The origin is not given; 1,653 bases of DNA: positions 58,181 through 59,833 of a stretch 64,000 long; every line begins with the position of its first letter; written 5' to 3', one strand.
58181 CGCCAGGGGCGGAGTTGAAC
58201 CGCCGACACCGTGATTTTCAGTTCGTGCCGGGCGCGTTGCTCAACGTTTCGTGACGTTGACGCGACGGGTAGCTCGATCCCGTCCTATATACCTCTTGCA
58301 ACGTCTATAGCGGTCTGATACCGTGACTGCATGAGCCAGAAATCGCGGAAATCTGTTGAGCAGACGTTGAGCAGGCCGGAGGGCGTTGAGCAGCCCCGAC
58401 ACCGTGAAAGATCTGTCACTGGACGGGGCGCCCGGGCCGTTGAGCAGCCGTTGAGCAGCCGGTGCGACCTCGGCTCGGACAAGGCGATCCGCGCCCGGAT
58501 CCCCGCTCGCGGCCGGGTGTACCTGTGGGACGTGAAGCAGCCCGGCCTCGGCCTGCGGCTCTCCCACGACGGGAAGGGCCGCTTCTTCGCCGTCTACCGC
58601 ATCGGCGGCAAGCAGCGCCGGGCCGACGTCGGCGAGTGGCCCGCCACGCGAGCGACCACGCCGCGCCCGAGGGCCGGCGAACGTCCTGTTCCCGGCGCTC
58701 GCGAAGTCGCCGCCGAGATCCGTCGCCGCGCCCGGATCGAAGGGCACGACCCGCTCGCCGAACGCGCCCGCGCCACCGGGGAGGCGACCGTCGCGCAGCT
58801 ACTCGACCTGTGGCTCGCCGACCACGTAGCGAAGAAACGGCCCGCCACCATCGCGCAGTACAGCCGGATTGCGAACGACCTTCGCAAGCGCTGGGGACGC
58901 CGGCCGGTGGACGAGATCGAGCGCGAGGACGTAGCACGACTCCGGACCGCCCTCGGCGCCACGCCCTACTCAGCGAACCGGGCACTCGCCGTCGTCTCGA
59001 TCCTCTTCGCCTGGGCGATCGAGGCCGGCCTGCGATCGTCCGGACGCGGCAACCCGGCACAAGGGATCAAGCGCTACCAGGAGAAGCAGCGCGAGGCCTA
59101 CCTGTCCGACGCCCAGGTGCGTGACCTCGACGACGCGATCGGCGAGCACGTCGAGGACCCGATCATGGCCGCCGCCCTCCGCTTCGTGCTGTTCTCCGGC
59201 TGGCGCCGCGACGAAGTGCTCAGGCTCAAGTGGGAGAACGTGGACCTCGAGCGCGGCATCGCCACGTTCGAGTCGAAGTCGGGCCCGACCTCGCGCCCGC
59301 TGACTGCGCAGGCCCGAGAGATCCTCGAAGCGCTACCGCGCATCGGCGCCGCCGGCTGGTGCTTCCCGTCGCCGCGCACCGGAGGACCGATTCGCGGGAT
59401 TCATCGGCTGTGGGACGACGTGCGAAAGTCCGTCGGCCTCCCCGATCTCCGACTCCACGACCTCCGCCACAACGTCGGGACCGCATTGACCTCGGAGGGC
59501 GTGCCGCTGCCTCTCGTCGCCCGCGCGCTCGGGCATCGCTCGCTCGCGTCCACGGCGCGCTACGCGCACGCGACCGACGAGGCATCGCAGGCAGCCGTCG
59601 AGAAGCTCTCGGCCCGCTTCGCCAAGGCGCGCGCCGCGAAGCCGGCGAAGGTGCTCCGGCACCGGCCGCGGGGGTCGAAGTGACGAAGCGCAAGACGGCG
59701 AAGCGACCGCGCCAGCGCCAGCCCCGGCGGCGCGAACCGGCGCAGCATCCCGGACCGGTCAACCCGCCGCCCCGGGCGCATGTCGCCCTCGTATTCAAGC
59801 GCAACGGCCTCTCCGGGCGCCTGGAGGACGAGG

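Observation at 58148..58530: tRNA-3'-end-like tandem repeats (T-arm + acceptor + CCA) form the att boundary of an integrase element, but no tRNA body is present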

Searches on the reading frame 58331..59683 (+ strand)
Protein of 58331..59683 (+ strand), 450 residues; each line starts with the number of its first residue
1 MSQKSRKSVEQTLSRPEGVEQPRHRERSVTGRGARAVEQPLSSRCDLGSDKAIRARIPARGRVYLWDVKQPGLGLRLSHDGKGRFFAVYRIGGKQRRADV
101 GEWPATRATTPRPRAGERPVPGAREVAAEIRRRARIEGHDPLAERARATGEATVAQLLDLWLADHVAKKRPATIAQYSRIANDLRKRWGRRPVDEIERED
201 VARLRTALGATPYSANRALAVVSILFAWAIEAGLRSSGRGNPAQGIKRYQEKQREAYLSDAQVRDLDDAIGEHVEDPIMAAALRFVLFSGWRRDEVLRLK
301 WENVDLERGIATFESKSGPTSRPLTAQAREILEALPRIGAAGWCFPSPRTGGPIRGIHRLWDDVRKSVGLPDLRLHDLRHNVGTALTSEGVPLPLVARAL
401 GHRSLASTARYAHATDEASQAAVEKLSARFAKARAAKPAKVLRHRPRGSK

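Call 9: search_protein_families(library=pfam, proteins=[window:58331-59683:+], max_evalue=0.01)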
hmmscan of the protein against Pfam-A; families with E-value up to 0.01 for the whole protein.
window:58331-59683:+ (450 aa): 4 families
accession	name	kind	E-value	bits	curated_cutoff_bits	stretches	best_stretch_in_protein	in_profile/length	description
PF00589.27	Phage_integrase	-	5.4e-20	72.3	27.1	1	260-417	5-171/172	Phage integrase family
PF13356.12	Arm-DNA-bind_3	-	9.4e-06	26.1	27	1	50-147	3-82/83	Arm DNA-binding domain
PF22022.2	Phage_int_M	-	3.3e-05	24.5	27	1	159-237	6-87/96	Phage integrase central domain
PF14659.12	Phage_int_SAM_3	-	0.0067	17.1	22.6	0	153-204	1-53/58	Phage integrase, N-terminal SAM-like domain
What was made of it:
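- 58451..59683 (+): P4-type tyrosine integrase, 410 aa, TTG start, transcribed away from the att site into the island. Pfam hits PF00589 (72 bits), PF13356 and PF22022 (call 9).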

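Call 12: find_encoding_contigs(protein=window:58331-59683:+, flank=10000, max_places=6)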
Protein window:58331-59683:+ (450 aa): no gene with exactly this product is on record in the collection.

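Call 14: find_homologous_proteins(query=window:58451-59680:+)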
Query seq(410 aa) (410 aa): 258 proteins with E <= 0.001 among 8000 candidates; the best 120 are listed.
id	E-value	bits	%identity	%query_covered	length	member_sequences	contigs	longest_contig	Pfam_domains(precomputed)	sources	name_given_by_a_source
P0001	2.3e-266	902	100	100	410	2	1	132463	PF13356.13,PF00589.28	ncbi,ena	-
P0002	5.9e-100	354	48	95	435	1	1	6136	PF13356.13,PF00589.28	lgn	-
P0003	1.9e-87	313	46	95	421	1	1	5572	PF13356.13,PF00589.28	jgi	-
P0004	9.4e-56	208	38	94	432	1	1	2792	PF22022.3,PF13356.13,PF00589.28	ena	-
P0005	1.4e-50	191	33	89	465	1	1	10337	PF13356.13,PF00589.28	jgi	jgi:integrase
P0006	4.0e-50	190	33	92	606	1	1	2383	PF22022.3,PF13356.13,PF00589.28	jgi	jgi:integrase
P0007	4.0e-50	190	36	92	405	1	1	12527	PF22022.3,PF13356.13,PF00589.28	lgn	-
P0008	9.2e-50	188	33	98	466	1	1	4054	PF13356.13,PF00589.28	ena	-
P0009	4.8e-49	186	34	94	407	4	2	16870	PF14659.13,PF13356.13,PF00589.28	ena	-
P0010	5.7e-49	186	34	96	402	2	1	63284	PF14659.13,PF22022.3,PF13356.13,PF00589.28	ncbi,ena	-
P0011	8.7e-49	185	32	95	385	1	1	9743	PF14659.13,PF13356.13,PF00589.28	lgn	-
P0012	2.6e-48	184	31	91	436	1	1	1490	PF22022.3,PF13356.13,PF00589.28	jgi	jgi:integrase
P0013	5.6e-48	183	32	95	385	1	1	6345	PF14659.13,PF13356.13,PF00589.28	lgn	-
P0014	9.8e-48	182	35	89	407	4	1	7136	PF14659.13,PF13356.13,PF00589.28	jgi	jgi:integrase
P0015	2.4e-47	181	34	85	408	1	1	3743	PF22022.3,PF13356.13,PF00589.28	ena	-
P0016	9.1e-47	179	32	96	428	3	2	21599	PF22022.3,PF13356.13,PF00589.28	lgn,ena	-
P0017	9.6e-47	179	36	85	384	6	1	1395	PF22022.3,PF13356.13,PF00589.28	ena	-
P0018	1.5e-46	178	34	90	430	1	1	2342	PF13356.13,PF00589.28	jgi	jgi:integrase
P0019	2.0e-46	177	32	89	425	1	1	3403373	PF13356.13,PF00589.28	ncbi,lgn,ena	-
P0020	2.1e-46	177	32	93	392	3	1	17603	PF14659.13,PF22022.3,PF13356.13,PF00589.28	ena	-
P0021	2.3e-46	177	34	86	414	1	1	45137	PF22022.3,PF13356.13,PF00589.28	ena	-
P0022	2.6e-46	177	33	89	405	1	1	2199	PF14659.13,PF22022.3,PF13356.13,PF00589.28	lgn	-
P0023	5.9e-46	176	34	91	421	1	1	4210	PF22022.3,PF13356.13,PF00589.28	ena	-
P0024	9.7e-46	175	34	96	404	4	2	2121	PF13356.13,PF00589.28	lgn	-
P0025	1.0e-45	175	32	94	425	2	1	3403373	PF22022.3,PF13356.13,PF00589.28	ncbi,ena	-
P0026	1.2e-45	175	32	98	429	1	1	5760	PF22022.3,PF13356.13,PF00589.28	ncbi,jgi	jgi:integrase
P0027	1.4e-45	175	31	89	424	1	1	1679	PF13356.13,PF00589.28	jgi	jgi:integrase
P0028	1.5e-45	175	32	95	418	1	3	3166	PF22022.3,PF13356.13,PF00589.28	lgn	-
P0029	3.0e-45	174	34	95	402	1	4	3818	PF22022.3,PF13356.13,PF00589.28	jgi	jgi:integrase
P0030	4.0e-45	173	33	92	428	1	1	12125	PF22022.3,PF13356.13,PF00589.28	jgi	jgi:integrase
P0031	4.4e-45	173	33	86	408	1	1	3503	PF22022.3,PF13356.13,PF00589.28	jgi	jgi:integrase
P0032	9.8e-45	172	30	91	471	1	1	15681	PF13356.13,PF00589.28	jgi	jgi:integrase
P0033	1.2e-44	172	29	91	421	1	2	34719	PF14659.13,PF22022.3,PF13356.13,PF00589.28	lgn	-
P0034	1.4e-44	171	34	69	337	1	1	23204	PF22022.3,PF00589.28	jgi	jgi:integrase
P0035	1.5e-44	171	33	95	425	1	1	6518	PF14659.13,PF22022.3,PF13356.13,PF00589.28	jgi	jgi:integrase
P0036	2.1e-44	171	36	67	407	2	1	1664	PF22022.3,PF13356.13,PF00589.28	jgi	-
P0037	2.1e-44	171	32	93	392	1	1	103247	PF14659.13,PF13356.13,PF00589.28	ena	-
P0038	4.7e-44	170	33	92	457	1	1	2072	PF13356.13,PF00589.28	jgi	jgi:integrase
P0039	5.7e-44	169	33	92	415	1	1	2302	PF13356.13,PF00589.28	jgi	jgi:integrase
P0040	5.9e-44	169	32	93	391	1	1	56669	PF14659.13,PF22022.3,PF13356.13,PF00589.28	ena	-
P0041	6.1e-44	169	29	95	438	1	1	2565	PF13356.13,PF00589.28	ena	-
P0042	8.1e-44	169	34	92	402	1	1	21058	PF14659.13,PF13356.13,PF00589.28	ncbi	-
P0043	1.4e-43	168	32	93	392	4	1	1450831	PF14659.13,PF22022.3,PF13356.13,PF00589.28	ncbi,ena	-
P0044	1.8e-43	168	32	89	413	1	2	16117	PF22022.3,PF13356.13,PF00589.28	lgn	-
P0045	2.5e-43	167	31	93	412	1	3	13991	PF13356.13,PF00589.28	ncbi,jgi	jgi:integrase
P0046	2.9e-43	167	34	92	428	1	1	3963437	PF13356.13,PF00589.28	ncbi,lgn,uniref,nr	ncbi:tyrosine-type recombinase/integrase [Ancylobacter sp. TS-1]|uniref:tyrosine-type recombinase/in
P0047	5.5e-43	166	32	91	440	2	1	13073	PF14659.13,PF22022.3,PF13356.13,PF00589.28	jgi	jgi:integrase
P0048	6.2e-43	166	32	93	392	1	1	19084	PF14659.13,PF13356.13,PF00589.28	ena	-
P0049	6.5e-43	166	33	89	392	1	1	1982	PF13356.13,PF00589.28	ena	-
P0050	9.1e-43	165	31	93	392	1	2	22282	PF14659.13,PF22022.3,PF13356.13,PF00589.28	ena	-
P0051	1.2e-42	165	33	95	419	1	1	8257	PF14659.13,PF13356.13,PF00589.28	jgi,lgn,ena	-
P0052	1.4e-42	165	32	91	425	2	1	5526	PF13356.13,PF00589.28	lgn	-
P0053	2.9e-42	164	33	91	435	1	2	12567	PF22022.3,PF13356.13,PF00589.28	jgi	jgi:integrase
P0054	4.2e-42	163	33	95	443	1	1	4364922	PF14659.13,PF22022.3,PF13356.13,PF00589.28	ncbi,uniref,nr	ncbi:site-specific integrase [Methylosinus sp. KRF6]|uniref:tyrosine-type recombinase/integrase n=1 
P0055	9.0e-42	162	33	90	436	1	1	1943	PF13356.13,PF00589.28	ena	-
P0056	1.4e-41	161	38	66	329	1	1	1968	PF14659.13,PF22022.3,PF00589.28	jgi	jgi:integrase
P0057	2.2e-41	161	32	96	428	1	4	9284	PF14659.13,PF22022.3,PF13356.13,PF00589.28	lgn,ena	-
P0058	5.5e-41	160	33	94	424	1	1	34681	PF13356.13,PF00589.28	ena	-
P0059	6.2e-41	159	34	89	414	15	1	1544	PF22022.3,PF13356.13,PF00589.28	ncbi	-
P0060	7.6e-41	159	34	75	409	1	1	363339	PF14659.13,PF22022.3,PF13356.13,PF00589.28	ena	-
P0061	1.8e-40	158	32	93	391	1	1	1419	PF13356.13,PF00589.28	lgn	-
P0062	2.1e-40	158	31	95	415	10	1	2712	PF14659.13,PF22022.3,PF13356.13,PF00589.28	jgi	jgi:integrase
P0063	4.5e-40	157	33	93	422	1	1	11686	PF14659.13,PF13356.13,PF00589.28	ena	-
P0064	6.0e-40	156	32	96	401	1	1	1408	PF14659.13,PF22022.3,PF13356.13,PF00589.28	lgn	-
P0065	1.2e-39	155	36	66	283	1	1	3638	PF00589.28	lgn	-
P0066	1.4e-39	155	35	89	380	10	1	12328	PF14659.13,PF22022.3,PF13356.13,PF00589.28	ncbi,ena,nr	ncbi:MAG: tyrosine-type recombinase/integrase [Rhodospirillaceae bacterium]|nr:tyrosine-type recombi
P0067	1.6e-39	155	32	97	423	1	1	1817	PF22022.3,PF13356.13,PF00589.28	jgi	jgi:integrase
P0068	1.6e-39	155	32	89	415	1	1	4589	PF13356.13,PF00589.28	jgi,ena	jgi:integrase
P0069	1.9e-39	155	33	92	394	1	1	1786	PF13356.13,PF00589.28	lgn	-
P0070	2.3e-39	154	31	94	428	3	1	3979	PF13356.13,PF00589.28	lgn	-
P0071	4.5e-39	153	33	61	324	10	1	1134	PF00589.28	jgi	-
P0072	7.7e-39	152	34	94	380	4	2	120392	PF22022.3,PF13356.13,PF00589.28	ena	-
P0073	9.0e-39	152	31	92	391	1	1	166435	PF13356.13,PF00589.28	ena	-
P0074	9.1e-39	152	32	94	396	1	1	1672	PF14659.13,PF22022.3,PF13356.13,PF00589.28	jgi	-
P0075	1.4e-38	152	31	94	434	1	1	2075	PF14659.13,PF22022.3,PF13356.13,PF00589.28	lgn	-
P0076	1.9e-38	151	33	92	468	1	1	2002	PF13356.13,PF00589.28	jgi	jgi:integrase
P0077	2.0e-38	151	34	62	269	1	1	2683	PF00589.28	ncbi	-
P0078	2.3e-38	151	30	91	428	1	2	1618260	PF22022.3,PF13356.13,PF00589.28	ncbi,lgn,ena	-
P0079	4.7e-38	150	34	91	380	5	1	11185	PF22022.3,PF13356.13,PF00589.28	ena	-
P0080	5.6e-38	150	34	89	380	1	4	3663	PF14659.13,PF22022.3,PF13356.13,PF00589.28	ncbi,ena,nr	ncbi:MAG: tyrosine-type recombinase/integrase [Rhodospirillaceae bacterium]|nr:tyrosine-type recombi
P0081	7.1e-38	149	31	92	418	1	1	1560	PF13356.13,PF00589.28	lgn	-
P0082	1.1e-37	149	32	90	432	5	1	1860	PF22022.3,PF13356.13,PF00589.28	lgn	-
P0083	1.6e-37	148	32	92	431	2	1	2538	PF13356.13,PF00589.28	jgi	jgi:integrase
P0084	2.1e-37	148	33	87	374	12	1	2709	PF14659.13,PF22022.3,PF13356.13,PF00589.28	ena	-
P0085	2.6e-37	147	31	90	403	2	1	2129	PF13356.13,PF00589.28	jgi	jgi:integrase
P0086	3.2e-37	147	34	89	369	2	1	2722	PF14659.13,PF22022.3,PF13356.13,PF00589.28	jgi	jgi:integrase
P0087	5.2e-37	146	33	90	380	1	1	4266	PF14659.13,PF22022.3,PF13356.13,PF00589.28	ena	-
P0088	6.6e-37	146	34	89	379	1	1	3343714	PF22022.3,PF13356.13,PF00589.28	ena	-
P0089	7.3e-37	146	34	91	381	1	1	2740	PF14659.13,PF22022.3,PF13356.13,PF00589.28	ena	-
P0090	7.7e-37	146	31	90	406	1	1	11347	PF13356.13,PF00589.28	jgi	jgi:integrase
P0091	8.3e-37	146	34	72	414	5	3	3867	PF22022.3,PF13356.13,PF00589.28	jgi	jgi:integrase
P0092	9.4e-37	146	33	89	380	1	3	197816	PF22022.3,PF13356.13,PF00589.28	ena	-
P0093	9.7e-37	146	34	92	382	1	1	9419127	PF22022.3,PF13356.13,PF00589.28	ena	-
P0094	1.5e-36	145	35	89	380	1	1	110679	PF22022.3,PF13356.13,PF00589.28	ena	-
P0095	1.7e-36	145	33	89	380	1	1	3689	PF14659.13,PF22022.3,PF13356.13,PF00589.28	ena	-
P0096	1.8e-36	145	32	94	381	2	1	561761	PF14659.13,PF22022.3,PF13356.13,PF00589.28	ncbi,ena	-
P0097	1.8e-36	145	34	92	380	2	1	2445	PF14659.13,PF22022.3,PF13356.13,PF00589.28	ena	-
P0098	1.9e-36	145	32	93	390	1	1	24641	PF13356.13,PF00589.28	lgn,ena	-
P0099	2.0e-36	145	33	77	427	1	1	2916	PF13356.13,PF00589.28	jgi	jgi:integrase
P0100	2.2e-36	144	34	89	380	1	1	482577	PF14659.13,PF22022.3,PF13356.13,PF00589.28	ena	-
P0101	2.9e-36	144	34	91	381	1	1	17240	PF14659.13,PF22022.3,PF13356.13,PF00589.28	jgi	-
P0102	3.9e-36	144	34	94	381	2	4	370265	PF14659.13,PF22022.3,PF13356.13,PF00589.28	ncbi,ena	-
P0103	3.9e-36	144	34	93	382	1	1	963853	PF14659.13,PF22022.3,PF13356.13,PF00589.28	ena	-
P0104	4.1e-36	143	33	89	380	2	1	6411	PF14659.13,PF22022.3,PF13356.13,PF00589.28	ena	-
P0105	7.0e-36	143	33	97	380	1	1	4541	PF14659.13,PF22022.3,PF13356.13,PF00589.28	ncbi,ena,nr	ncbi:MAG: tyrosine-type recombinase/integrase [Holophagales bacterium]|nr:tyrosine-type recombinase/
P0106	1.1e-35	142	29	90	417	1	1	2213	PF14659.13,PF22022.3,PF13356.13,PF00589.28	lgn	-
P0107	1.2e-35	142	34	89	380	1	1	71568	PF14659.13,PF22022.3,PF13356.13,PF00589.28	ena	-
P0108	1.3e-35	142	32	85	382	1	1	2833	PF13356.13,PF00589.28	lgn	-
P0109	2.4e-35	141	32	92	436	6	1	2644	PF14659.13,PF13356.13,PF00589.28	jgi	jgi:integrase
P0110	2.5e-35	141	32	94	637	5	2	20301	PF13356.13,PF00589.28,PF07690.22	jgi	jgi:integrase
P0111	3.8e-35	140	33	91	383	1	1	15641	PF14659.13,PF22022.3,PF13356.13,PF00589.28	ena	-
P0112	4.9e-35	140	37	61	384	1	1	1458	PF22022.3,PF00589.28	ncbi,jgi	jgi:integrase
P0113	5.3e-35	140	33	89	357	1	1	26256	PF14659.13,PF22022.3,PF13356.13,PF00589.28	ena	-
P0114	9.5e-35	139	33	90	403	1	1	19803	PF13356.13,PF00589.28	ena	-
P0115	1.1e-34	139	31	90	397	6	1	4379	PF22022.3,PF13356.13,PF00589.28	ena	-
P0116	1.6e-34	138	32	88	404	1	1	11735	PF14659.13,PF22022.3,PF13356.13,PF00589.28,PF02899.24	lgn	-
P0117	2.0e-34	138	33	89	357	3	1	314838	PF22022.3,PF13356.13,PF00589.28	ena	-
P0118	2.4e-34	138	32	95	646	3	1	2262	PF13356.13,PF00589.28,PF22823.3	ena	-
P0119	2.5e-34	138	33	66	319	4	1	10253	PF00589.28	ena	-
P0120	2.7e-34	138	30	89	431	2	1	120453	PF14659.13,PF13356.13,PF00589.28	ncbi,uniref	ncbi:tyrosine-type recombinase/integrase [Rhizobium mayense]|uniref:tyrosine-type recombinase/integr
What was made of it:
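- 58451..59683 (+): An exact 410-aa database entry, P0001, exists (call 14).
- On Heterobivalent (lambda/P4-type) integrase system with arm-type sites: PF13356 scores 26.1 bits here (cut-off 27) and is listed in the precomputed hits for P0001 (calls 9, 14).
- The source is an uncultured-organism contig (132 kb, call 14).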

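Call 15: find_encoding_contigs(protein=P0001, flank=10000, max_places=4)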
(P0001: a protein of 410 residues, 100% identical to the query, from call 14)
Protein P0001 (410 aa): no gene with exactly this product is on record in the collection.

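Call 16: list_cluster_members(proteins=[P0001, P0002, P0003])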
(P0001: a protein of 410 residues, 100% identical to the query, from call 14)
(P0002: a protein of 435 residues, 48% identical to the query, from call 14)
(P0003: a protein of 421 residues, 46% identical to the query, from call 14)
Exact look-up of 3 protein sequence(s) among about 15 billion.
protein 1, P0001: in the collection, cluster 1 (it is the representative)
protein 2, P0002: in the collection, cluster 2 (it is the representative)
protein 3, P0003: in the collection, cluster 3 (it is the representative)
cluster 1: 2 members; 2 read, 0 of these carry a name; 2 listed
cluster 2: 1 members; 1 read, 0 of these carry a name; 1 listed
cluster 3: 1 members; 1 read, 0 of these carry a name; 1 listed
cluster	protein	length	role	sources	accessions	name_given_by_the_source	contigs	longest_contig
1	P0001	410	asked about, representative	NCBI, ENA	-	-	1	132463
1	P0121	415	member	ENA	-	-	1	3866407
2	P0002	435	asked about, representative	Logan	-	-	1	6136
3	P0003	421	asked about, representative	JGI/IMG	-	-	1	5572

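Call 17: find_encoding_contigs(protein=P0121, flank=10000, max_places=4)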
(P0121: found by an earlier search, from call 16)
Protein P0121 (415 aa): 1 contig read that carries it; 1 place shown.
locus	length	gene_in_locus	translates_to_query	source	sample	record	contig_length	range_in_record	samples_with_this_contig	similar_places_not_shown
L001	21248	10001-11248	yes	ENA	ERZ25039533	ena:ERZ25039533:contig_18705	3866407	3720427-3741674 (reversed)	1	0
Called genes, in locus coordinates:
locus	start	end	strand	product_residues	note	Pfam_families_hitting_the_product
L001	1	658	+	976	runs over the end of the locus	-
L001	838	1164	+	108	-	PF01713:Smr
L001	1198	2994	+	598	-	PF00850:Hist_deacetyl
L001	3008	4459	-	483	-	PF00108:Thiolase_N, PF00109:ketoacyl-synt (weak), PF02803:Thiolase_C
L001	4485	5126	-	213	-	-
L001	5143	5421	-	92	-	PF09650:PHA_gran_rgn (weak)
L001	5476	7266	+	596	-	PF01435:Peptidase_M48, PF13525:YfiO (weak)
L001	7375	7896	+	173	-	-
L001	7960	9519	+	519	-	PF00450:Peptidase_S10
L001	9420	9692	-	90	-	-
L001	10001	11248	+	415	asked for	PF13356:Arm-DNA-bind_3 (faint), PF00589:Phage_integrase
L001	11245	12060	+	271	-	PF02954:HTH_8 (weak), PF13384:HTH_23 (weak), PF13404:HTH_AsnC-type (faint), PF13412:HTH_24, PF13936:HTH_38 (weak)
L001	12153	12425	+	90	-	-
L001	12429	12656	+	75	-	-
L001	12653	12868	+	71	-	-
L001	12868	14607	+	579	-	PF13481:AAA_25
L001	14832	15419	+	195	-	-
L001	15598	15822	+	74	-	-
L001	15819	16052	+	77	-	-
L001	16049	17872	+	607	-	-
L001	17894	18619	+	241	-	-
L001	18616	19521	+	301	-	-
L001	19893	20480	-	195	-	-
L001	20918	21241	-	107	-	-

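Call 43: find_encoding_contigs(protein=P0002, flank=10000, max_places=2)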
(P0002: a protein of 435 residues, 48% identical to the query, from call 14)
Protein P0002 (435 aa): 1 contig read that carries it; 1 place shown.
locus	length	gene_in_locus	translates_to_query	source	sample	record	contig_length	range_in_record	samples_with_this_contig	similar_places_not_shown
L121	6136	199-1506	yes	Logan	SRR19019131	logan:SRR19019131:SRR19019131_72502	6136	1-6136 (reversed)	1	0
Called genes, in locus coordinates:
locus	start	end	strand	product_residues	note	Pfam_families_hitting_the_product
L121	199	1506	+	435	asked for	PF13356:Arm-DNA-bind_3, PF00589:Phage_integrase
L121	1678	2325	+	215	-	-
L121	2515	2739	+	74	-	-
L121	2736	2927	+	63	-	-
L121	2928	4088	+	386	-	PF00196:GerE (faint), PF06056:Terminase_5 (faint), PF08281:Sigma70_r4_2 (faint), PF13518:HTH_28 (faint), PF13551:HTH_29 (faint), PF13936:HTH_38 (faint), PF15943:YdaS_toxin (faint), PF13384:HTH_23 (weak)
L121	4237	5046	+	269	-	-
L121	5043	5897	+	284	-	PF01695:IstB_IS21 (faint)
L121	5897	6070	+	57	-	-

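Call 44: find_encoding_contigs(protein=P0003, flank=10000, max_places=2)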
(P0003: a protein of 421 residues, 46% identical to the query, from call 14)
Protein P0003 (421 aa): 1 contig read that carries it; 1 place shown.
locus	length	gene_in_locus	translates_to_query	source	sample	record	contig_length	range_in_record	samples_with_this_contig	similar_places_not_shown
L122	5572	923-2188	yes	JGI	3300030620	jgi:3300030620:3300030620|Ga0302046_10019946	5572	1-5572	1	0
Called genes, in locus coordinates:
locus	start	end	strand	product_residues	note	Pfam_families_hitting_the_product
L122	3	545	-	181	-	?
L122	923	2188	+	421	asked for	PF13356:Arm-DNA-bind_3, PF00589:Phage_integrase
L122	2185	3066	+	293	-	-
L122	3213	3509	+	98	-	-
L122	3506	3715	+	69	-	-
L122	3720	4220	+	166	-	PF00196:GerE (faint), PF01022:HTH_5 (faint), PF08281:Sigma70_r4_2 (weak), PF12840:HTH_20 (faint), PF13384:HTH_23 (faint), PF13412:HTH_24 (faint)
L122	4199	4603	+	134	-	-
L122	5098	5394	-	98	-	-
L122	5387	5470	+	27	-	-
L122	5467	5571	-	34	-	?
